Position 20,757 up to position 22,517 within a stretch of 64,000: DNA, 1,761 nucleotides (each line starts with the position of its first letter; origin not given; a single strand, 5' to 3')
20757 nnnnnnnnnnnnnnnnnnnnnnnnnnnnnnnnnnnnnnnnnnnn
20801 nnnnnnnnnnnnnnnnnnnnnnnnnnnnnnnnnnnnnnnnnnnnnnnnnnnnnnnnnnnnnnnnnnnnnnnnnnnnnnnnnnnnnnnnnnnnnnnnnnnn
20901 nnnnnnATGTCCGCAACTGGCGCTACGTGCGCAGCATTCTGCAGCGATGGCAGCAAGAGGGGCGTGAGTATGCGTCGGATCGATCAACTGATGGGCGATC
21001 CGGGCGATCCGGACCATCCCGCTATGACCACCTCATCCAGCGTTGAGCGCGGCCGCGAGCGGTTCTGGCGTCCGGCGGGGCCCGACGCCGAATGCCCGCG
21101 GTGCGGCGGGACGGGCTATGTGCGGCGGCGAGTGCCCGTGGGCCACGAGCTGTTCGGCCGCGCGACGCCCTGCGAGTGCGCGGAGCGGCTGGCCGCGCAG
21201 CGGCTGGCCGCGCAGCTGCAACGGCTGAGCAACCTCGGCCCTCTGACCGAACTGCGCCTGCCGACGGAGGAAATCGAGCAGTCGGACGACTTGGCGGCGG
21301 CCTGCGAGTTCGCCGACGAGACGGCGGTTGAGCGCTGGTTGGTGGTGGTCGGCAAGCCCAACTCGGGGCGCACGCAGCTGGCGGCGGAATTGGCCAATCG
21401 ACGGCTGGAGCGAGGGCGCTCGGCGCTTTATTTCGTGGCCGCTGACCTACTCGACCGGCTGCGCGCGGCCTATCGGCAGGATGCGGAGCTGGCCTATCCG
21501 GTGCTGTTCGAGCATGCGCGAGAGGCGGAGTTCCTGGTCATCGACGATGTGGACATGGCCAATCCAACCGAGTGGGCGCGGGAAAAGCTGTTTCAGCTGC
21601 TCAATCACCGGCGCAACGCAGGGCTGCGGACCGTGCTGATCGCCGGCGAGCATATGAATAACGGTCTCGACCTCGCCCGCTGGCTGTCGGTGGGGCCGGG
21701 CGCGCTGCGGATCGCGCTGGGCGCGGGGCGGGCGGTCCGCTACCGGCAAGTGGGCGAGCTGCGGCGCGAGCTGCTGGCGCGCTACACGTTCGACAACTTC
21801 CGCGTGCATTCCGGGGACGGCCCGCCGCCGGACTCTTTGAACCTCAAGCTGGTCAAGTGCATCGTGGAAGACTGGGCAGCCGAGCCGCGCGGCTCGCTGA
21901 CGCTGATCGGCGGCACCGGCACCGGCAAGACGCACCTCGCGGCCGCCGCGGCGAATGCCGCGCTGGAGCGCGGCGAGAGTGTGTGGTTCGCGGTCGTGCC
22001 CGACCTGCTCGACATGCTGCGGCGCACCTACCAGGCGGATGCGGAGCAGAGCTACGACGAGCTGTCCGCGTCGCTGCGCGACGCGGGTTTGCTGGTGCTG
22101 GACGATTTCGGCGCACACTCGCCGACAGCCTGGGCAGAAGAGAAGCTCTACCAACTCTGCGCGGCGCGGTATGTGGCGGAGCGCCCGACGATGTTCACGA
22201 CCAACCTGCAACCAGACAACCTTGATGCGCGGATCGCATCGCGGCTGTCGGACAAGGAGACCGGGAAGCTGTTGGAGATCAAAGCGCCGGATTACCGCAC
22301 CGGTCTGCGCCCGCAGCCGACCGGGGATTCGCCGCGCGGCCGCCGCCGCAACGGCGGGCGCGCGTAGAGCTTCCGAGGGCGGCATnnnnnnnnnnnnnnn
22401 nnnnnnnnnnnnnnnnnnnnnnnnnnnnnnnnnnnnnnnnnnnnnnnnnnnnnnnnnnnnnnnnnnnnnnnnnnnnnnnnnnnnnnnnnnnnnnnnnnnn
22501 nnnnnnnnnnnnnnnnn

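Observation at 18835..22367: dnaB coupled to a DnaD-like protein and a tandemly duplicated DnaC/DnaI-like loader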

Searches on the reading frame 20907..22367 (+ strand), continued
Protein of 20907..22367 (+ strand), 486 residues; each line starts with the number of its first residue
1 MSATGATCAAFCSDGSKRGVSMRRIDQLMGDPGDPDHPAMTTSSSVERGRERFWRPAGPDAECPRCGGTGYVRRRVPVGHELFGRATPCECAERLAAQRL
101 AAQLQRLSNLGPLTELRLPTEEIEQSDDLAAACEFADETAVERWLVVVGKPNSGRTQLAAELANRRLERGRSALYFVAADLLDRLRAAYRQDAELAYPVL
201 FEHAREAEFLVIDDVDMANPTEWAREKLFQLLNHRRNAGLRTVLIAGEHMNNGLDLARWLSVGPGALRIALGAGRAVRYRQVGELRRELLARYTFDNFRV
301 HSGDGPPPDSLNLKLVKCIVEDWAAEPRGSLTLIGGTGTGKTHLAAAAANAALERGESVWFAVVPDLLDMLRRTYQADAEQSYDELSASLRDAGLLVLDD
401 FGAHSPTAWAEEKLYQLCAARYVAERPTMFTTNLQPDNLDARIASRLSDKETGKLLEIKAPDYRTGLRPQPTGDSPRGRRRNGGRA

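Call 17: find_related_loci(query=A1, collection=genome_contigs, flank=5000)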
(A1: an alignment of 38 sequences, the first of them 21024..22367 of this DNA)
Query A1 (447 aa) in genome_contigs; peptide patterns used: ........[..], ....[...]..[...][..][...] (x = any residue, [..] = any of these).
600 stretches matched a pattern (row limit reached: there are more); 590 encode a relative of the query (tblastn E <= 1e-3); the best 80 are kept; 79 distinct loci.
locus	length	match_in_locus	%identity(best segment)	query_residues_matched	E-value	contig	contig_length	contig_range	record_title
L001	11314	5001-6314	74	1-428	0e+0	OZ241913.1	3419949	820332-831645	MAG: Dehalococcoidia bacterium isolate 665203e5-4de3-409e-b258-c822a43d9238 genome assembly, chromosome: 1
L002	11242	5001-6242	54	12-426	4e-128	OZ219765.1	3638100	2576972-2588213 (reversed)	MAG: Dehalococcoidia bacterium isolate 2efd49d1-a845-418d-b650-c606456da4a2 genome assembly, chromosome: 2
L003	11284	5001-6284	50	3-428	2e-117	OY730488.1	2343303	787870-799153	MAG: Dehalococcoidia bacterium isolate c17ab466-9012-4dfd-ba8a-0af8548777ee genome assembly, chromosome: 1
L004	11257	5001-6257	47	24-432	2e-107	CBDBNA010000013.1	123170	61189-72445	MAG: Dehalococcoidia bacterium isolate 8dc3bd6b-4dda-4c2a-a60a-45dc8dd64482 genome assembly, contig: contig_13, whole ge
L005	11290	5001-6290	48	27-446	2e-107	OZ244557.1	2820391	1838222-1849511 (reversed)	MAG: Dehalococcoidia bacterium isolate 17c548fc-85ac-4b32-8eac-b178c1b3bdc7 genome assembly, chromosome: 1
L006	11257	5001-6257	46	31-439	2e-100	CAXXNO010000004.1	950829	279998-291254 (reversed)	MAG: Dehalococcoidia bacterium isolate 4c69b660-97cb-4d58-b3cc-8ba09491c4a9 genome assembly, contig: contig_4, whole gen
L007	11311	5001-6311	70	13-445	0e+0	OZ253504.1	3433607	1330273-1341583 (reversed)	MAG: Dehalococcoidia bacterium isolate 231ea081-d24a-4d48-806f-feb732625d76 genome assembly, chromosome: 1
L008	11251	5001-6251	40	24-430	1e-90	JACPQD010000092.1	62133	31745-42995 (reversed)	MAG: Chloroflexi bacterium isolate NC_groundwater_644_Ag_B-0.1um_60_123 B_1_S1_Biohub_coassembly_k141_4790102, whole gen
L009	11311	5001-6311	41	20-432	5e-90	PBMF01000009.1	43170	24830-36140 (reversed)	MAG: Chloroflexota bacterium isolate SP22 161675, whole genome shotgun sequence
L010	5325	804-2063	43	17-427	5e-89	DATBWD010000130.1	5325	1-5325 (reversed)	MAG TPA_asm: Tepidiformaceae bacterium isolate SMAG_U7532 k141_290524, whole genome shotgun sequence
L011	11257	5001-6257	40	24-427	8e-89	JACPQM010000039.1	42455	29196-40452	MAG: Chloroflexi bacterium isolate NC_groundwater_653_Ag_B-0.1um_64_227 B_1_S1_Biohub_coassembly_k141_1911517, whole gen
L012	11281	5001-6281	42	18-427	1e-87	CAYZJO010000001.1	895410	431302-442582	MAG TPA_asm: uncultured Dehalococcoidaceae bacterium isolate binchicken_co235_250 genome assembly, contig: NODE_1_length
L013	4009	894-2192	39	19-442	2e-87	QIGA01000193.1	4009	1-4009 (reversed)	MAG: Chloroflexi bacterium isolate SZUA-161 Ga0063294_10025140, whole genome shotgun sequence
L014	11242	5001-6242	43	24-427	6e-87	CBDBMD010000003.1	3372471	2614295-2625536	MAG: Dehalococcoidia bacterium isolate 82647b19-91a1-4440-b29b-303ca9d817fb genome assembly, contig: contig_3, whole gen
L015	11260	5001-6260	44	17-427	1e-86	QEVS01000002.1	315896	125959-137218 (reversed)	MAG: bacterium isolate UCB2 J3_scaffold_8, whole genome shotgun sequence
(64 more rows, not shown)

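Call 25: predict_structure(alignment_id=A2)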
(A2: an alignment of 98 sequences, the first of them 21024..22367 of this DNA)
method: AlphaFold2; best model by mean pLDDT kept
length: 447 residues; sequences in the alignment: 98
mean_pLDDT: 89.0   pTM: 0.65
mean pLDDT of the five models: 89.0, 88.3, 88.0, 88.0, 87.5
residues with pLDDT >= 90: 331; 70-90: 60; 50-70: 39; < 50: 17
segments of 3 or more residues with pLDDT < 50: 1-13
pLDDT, mean of each block of 10 residues (from residue 1): 42 50 80 91 92 88 92 96 92 97 95 94 97 97 97 95 96 95 96 96 93 81 85 72 94 96 68 90 97 96 98 93 98 96 94 97 95 98 97 96 96 96 82 58 52
secondary structure, 60 per line:
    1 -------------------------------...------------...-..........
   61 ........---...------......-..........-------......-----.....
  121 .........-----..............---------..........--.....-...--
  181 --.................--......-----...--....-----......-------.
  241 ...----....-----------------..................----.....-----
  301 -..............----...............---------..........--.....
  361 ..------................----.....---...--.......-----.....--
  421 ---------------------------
elements in order: E32-34 E47-49 H51-68 H81-86 H88-97 E105-110 H116-129 E135-138 H139-148 H158-167 E170-174 H183-199 E202-207 H218-221 E227-232 E240-243 H248-251 H269-286 E291-295 H302-315 E320-324 H325-334 H344-353 E356-362 H369-384 E389-393 H402-408 E414-418

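Call 30: fold_search(model_id=the predicted structure, library=pdb)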
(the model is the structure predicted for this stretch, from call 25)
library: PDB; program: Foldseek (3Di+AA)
matches with E <= 10: 1696; with E <= 0.001: 241
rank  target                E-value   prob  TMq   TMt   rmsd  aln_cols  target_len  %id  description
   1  6opc_A                1.0e-09  1.00  0.26  0.18  17.2       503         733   15  Cdc48 Hexamer in a complex with substrate and Shp1(Ubx Domain) (released 2019-07-10)
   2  2w58_A                1.2e-09  1.00  0.33  0.73   3.4       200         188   24  Crystal Structure of the DnaI (released 2009-12-22)
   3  8dau_B                2.1e-09  1.00  0.29  0.21  15.1       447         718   17  Saccharomyces cerevisiae Ufd1/Npl4/Cdc48 complex bound to two folded ubiquitin moieties and one unfolded ubiquitin in  (released 2022-11-30)
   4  2hcb_C                2.5e-09  1.00  0.32  0.44   3.7       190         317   25  Structure of AMPPCP-bound DnaA from Aquifex aeolicus (released 2006-07-25)
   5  7lmz_F                3.1e-09  1.00  0.26  0.17  20.5       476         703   14  Cryo-EM structure of human p97 in complex with Npl4/Ufd1 and Ub6 (Class 1) (released 2021-09-15)
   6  8dar_F                4.4e-09  1.00  0.26  0.22  19.8       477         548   15  Saccharomyces cerevisiae Ufd1/Npl4/Cdc48 complex unbound but in the presence of SUMO-ubiquitin(K48polyUb)-mEOS and ATP (released 2022-11-30)
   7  9ox9_C                5.0e-09  1.00  0.29  0.26  15.8       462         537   16  Cryo-EM structure of S. Mansoni p97 bound to CB-5083 (released 2025-08-13)
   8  9ox9_D                7.1e-09  1.00  0.30  0.26  17.2       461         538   15  Cryo-EM structure of S. Mansoni p97 bound to CB-5083 (released 2025-08-13)
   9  7l5w_A                8.5e-09  1.00  0.28  0.24  13.9       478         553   15  p97-R155H mutant dodecamer I (released 2021-08-04)
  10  8das_F                1.1e-08  1.00  0.27  0.24  19.3       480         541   15  Saccharomyces cerevisiae Ufd1/Npl4/Cdc48 complex bound to two ubiquitin moieties in presence of SUMO-ubiquitin(K48poly (released 2022-11-30)
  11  9bjj_E                1.1e-08  1.00  0.28  0.25  15.5       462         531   16  Cryo-EM structure of NVL bound the the MM017 inhibitor (released 2026-01-21)
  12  2w58_B                1.4e-08  1.00  0.33  0.71   3.7       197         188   24  Crystal Structure of the DnaI (released 2009-12-22)
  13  9p00_E                1.8e-08  1.00  0.29  0.26  15.2       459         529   17  Cryo-EM structure of apo S. Mansoni p97 (released 2025-08-13)
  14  8das_B                1.9e-08  1.00  0.29  0.24  17.9       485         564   15  Saccharomyces cerevisiae Ufd1/Npl4/Cdc48 complex bound to two ubiquitin moieties in presence of SUMO-ubiquitin(K48poly (released 2022-11-30)
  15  8u9p_E                1.9e-08  1.00  0.27  0.23  18.8       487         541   16  Cdc48-Shp1 unfolding native substrate, Class 2 (released 2024-11-06)
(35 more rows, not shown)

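Call 48: find_encoding_contigs(protein=P0001, flank=3000, max_places=3)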
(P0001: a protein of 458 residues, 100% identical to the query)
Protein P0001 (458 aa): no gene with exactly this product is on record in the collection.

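Call 49: list_cluster_members(proteins=[P0001, P0113, P0117])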
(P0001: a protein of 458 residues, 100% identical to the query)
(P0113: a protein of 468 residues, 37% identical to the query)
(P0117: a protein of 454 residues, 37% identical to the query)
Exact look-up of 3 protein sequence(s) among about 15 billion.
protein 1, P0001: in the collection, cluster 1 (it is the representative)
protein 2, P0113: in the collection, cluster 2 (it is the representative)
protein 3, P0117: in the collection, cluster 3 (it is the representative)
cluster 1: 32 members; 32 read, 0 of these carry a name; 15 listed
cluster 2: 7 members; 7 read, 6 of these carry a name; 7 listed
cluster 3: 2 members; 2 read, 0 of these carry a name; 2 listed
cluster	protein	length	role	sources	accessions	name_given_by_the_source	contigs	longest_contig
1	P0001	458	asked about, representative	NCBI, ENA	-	-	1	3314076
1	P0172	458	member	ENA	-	-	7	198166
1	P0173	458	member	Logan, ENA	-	-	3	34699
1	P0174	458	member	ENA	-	-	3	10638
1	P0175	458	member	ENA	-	-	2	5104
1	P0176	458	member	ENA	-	-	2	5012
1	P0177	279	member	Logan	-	-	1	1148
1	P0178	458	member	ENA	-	-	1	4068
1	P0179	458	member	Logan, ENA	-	-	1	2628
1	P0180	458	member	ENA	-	-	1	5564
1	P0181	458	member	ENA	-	-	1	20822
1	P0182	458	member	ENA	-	-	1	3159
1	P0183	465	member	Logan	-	-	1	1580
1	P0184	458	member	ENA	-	-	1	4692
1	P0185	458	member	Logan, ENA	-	-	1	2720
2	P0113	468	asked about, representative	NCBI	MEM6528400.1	MAG: ATP-binding protein [Chloroflexota bacterium]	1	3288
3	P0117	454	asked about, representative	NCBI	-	-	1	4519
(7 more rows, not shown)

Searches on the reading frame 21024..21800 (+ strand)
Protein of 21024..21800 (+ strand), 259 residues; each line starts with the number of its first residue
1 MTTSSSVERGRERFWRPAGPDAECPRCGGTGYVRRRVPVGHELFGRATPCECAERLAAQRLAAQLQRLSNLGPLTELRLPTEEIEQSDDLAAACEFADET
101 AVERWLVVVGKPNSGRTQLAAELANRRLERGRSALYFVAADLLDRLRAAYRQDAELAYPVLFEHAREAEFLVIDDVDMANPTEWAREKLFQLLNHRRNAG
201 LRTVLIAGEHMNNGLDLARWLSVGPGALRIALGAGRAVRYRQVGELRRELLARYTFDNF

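Call 6: search_protein_families(library=ncbifam, proteins=[window:21024-21800:+], max_evalue=0.01)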
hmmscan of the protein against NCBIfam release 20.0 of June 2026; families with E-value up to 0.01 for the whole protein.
window:21024-21800:+ (259 aa): 18 families
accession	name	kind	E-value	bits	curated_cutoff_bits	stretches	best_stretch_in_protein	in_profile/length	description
NF005992.0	PRK08116.1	subfamily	7e-15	54.9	189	1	105-201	116-212/269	hypothetical protein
NF038214.1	IS21_help_AAA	equivalog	2.8e-12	46.8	200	1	94-198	84-182/232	IS21-like element helper ATPase IstB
NF005304.0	PRK06835.1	equivalog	3.6e-12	46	215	1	104-205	184-284/330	ATP-binding protein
NF005931.1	PRK07952.1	equivalog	1.3e-10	41.3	357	1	85-199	80-195/246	replicative helicase loader DnaC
TIGR03420.1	DnaA_homol_Hda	equivalog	6.2e-10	39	194.8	1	98-217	33-139/226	DnaA regulatory inactivator Hda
NF009043.0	PRK12377.1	subfamily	3.1e-09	36.8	389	1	90-206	87-201/248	ATP-binding protein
NF005378.0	PRK06921.1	subfamily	1.9e-08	33.7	207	1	23-212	34-226/266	hypothetical protein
NF005098.0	PRK06526.1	subfamily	8.4e-06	25.4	296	1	101-199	107-202/266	transposase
NF001154.0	PRK00149.3-3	equivalog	2e-05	23.7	410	1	109-207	156-255/462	chromosomal replication initiator protein DnaA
NF006616.1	PRK09183.1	subfamily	8.2e-05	22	300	1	106-200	103-195/253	IS21-like element helper ATPase IstB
NF006038.0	PRK08181.1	subfamily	0.00047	19.5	317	1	106-207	110-206/271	transposase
TIGR00362.1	DnaA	equivalog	0.00072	18.7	343.9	1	92-207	125-240/437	chromosomal replication initiator protein DnaA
TIGR03925.1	T7SS_EccC_b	equivalog_domain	0.00088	17.7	346.55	0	170-205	461-497/564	type VII secretion protein EccCb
NF006505.0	PRK08939.1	equivalog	0.00092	18.6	228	1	89-205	139-256/306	primosomal protein DnaI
NF053861.1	DS8_antiphage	equivalog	0.0016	16.3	790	1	86-197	353-473/994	anti-phage protein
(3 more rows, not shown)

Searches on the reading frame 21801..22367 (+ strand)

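Call 6: search_protein_families(library=ncbifam, proteins=[window:21801-22367:+], max_evalue=0.01)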
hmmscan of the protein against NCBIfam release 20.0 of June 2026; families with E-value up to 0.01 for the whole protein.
window:21801-22367:+ (188 aa): 15 families
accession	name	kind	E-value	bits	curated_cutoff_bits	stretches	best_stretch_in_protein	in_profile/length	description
NF005992.0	PRK08116.1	subfamily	2.8e-34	118.5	189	1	18-167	100-253/269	hypothetical protein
NF005304.0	PRK06835.1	equivalog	7.2e-22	77.9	215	1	19-152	173-308/330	ATP-binding protein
NF038214.1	IS21_help_AAA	equivalog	1.7e-21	77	200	1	31-142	91-198/232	IS21-like element helper ATPase IstB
NF005931.1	PRK07952.1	equivalog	1.6e-16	60.7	357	1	31-152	100-221/246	replicative helicase loader DnaC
NF009043.0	PRK12377.1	subfamily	1.6e-15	57.3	389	1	31-152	102-221/248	ATP-binding protein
NF006505.0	PRK08939.1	equivalog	2.5e-15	56.5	228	1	22-149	147-273/306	primosomal protein DnaI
TIGR00362.1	DnaA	equivalog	4.1e-11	42.6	343.9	1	31-167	138-273/437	chromosomal replication initiator protein DnaA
NF001154.0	PRK00149.3-3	equivalog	8.7e-11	41.4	410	1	33-164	153-285/462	chromosomal replication initiator protein DnaA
NF005378.0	PRK06921.1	subfamily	2.3e-10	40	207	1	30-155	117-246/266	hypothetical protein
NF006616.1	PRK09183.1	subfamily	1.8e-09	37.3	300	1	32-142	102-209/253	IS21-like element helper ATPase IstB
NF006038.0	PRK08181.1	subfamily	1.7e-08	34.1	317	1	31-138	108-210/271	transposase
NF005098.0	PRK06526.1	subfamily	3.8e-08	33.1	296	1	32-135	111-209/266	transposase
TIGR03420.1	DnaA_homol_Hda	equivalog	4.3e-08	33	194.8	1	26-156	34-155/226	DnaA regulatory inactivator Hda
NF051883.1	DnaARegInactHdaA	equivalog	0.00019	21.1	300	1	22-54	33-65/229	DnaA regulatory inactivator HdaA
NF040713.1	ZapE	equivalog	0.0027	17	140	1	26-141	49-162/344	cell division protein ZapE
